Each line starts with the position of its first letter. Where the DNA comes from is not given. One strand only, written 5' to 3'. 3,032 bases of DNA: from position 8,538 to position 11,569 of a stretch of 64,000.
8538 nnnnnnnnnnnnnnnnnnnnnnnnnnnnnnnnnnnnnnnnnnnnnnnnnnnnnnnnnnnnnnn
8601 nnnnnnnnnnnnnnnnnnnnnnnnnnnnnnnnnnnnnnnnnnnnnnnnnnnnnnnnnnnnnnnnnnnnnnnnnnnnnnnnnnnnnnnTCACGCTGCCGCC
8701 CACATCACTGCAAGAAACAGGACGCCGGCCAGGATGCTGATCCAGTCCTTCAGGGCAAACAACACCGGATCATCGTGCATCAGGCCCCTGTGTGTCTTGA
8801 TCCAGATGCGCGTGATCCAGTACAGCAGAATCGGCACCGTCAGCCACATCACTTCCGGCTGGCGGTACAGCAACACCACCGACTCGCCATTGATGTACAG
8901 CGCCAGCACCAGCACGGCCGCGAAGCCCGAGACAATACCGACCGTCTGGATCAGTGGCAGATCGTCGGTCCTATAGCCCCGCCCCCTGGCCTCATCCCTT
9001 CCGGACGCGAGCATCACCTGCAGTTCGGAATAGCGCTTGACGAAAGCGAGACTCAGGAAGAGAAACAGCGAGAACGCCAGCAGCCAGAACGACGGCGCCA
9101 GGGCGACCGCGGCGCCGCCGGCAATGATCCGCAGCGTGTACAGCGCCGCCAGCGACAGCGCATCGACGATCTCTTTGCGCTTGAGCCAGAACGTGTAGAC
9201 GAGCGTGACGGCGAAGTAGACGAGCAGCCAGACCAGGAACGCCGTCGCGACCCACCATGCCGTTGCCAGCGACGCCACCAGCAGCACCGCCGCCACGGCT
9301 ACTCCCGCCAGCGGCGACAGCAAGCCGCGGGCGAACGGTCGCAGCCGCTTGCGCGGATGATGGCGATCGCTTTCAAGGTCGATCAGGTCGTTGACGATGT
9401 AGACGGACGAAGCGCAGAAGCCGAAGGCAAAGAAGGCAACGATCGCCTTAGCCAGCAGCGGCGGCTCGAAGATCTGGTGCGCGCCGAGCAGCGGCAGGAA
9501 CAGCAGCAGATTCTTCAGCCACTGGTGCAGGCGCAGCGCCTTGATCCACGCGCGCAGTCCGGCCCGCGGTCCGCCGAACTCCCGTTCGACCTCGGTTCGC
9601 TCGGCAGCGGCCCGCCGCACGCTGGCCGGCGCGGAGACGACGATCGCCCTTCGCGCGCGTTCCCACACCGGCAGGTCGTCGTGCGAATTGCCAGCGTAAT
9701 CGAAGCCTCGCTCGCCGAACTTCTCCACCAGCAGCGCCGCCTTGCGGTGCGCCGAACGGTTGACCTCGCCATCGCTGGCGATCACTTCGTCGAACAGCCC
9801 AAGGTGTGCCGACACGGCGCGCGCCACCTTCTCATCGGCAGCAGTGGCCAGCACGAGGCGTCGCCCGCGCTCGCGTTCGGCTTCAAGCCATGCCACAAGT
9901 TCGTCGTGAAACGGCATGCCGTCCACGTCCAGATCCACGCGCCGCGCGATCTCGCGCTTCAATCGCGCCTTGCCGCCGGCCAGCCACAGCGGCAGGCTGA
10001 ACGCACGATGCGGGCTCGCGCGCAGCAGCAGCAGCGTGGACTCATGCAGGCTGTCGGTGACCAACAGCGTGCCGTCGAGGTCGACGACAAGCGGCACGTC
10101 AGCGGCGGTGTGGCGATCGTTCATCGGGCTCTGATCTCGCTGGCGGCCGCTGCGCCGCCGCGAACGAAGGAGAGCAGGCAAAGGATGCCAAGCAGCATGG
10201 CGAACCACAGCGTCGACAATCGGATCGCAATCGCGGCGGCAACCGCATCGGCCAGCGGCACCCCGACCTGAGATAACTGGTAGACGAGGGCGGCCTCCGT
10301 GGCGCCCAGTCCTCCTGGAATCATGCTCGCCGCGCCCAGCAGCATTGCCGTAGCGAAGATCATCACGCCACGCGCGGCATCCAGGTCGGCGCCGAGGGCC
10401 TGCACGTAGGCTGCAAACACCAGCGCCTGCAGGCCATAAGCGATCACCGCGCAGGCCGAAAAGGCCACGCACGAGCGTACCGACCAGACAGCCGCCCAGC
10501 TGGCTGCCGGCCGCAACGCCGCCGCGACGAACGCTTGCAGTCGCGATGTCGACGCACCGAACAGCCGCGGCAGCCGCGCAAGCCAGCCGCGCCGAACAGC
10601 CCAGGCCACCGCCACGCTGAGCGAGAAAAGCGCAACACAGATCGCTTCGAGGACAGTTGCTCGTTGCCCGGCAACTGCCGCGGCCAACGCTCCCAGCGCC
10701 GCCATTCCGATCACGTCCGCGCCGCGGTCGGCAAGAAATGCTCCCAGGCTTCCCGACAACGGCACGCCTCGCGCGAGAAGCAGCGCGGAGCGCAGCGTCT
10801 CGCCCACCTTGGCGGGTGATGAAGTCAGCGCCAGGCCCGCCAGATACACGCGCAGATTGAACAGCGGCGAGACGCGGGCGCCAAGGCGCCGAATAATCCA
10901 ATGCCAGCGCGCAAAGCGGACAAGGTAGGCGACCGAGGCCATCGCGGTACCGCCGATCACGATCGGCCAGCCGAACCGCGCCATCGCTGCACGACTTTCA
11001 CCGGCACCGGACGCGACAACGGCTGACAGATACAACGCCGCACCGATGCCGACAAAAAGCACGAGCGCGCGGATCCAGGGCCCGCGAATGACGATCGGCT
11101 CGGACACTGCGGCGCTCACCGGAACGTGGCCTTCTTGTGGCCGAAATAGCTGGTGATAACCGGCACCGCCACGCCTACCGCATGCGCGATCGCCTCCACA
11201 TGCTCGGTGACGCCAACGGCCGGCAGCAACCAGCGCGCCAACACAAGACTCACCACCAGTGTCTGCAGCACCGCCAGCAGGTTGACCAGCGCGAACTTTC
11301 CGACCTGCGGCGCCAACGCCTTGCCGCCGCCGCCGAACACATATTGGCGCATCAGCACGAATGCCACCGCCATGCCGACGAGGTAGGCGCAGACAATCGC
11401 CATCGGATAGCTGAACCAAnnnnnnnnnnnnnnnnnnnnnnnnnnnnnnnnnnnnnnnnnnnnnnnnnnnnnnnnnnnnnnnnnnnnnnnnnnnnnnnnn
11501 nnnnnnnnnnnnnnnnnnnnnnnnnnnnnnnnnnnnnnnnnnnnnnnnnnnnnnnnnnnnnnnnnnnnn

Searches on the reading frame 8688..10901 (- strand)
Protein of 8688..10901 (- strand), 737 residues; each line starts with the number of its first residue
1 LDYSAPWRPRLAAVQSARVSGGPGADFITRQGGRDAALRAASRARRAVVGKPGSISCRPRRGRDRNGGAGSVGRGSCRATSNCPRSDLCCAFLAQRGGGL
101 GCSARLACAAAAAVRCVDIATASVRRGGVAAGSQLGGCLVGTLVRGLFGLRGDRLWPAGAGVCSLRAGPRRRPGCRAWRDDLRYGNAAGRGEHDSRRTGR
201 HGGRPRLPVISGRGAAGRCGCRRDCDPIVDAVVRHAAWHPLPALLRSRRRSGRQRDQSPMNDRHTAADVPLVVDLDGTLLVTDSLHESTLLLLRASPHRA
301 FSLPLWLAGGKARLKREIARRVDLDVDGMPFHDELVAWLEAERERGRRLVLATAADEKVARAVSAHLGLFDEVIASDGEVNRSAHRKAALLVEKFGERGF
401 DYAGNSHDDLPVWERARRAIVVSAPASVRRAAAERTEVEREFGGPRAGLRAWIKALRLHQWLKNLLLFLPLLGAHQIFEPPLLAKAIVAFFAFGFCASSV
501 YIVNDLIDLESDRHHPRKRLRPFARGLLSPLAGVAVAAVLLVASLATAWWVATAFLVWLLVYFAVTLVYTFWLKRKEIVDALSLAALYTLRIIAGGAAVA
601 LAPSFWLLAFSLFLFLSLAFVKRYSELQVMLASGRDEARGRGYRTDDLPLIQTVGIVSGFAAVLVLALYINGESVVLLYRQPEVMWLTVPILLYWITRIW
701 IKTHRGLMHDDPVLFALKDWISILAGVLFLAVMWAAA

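Call 7: search_protein_families(library=pfam, proteins=[window:8688-10901:-], max_evalue=0.001)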
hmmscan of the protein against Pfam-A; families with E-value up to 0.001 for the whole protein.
window:8688-10901:- (737 aa): 2 families
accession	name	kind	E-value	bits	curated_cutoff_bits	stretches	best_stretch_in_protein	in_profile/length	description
PF01040.23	UbiA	-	6e-25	88.4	34.2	1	472-704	11-233/250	UbiA prenyltransferase family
PF12710.13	HAD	-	1.7e-07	32.3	27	1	272-412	2-187/189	haloacid dehalogenase-like hydrolase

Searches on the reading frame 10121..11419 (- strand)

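Call 7: search_protein_families(library=pfam, proteins=[window:10121-11419:-], max_evalue=0.001)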
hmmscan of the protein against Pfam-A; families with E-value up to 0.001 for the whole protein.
window:10121-11419:- (432 aa): 1 family
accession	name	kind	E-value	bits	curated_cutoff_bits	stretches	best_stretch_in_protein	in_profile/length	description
PF03706.18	LPG_synthase_TM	-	2.1e-29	103.4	33.4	1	126-411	4-302/302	Lysylphosphatidylglycerol synthase TM region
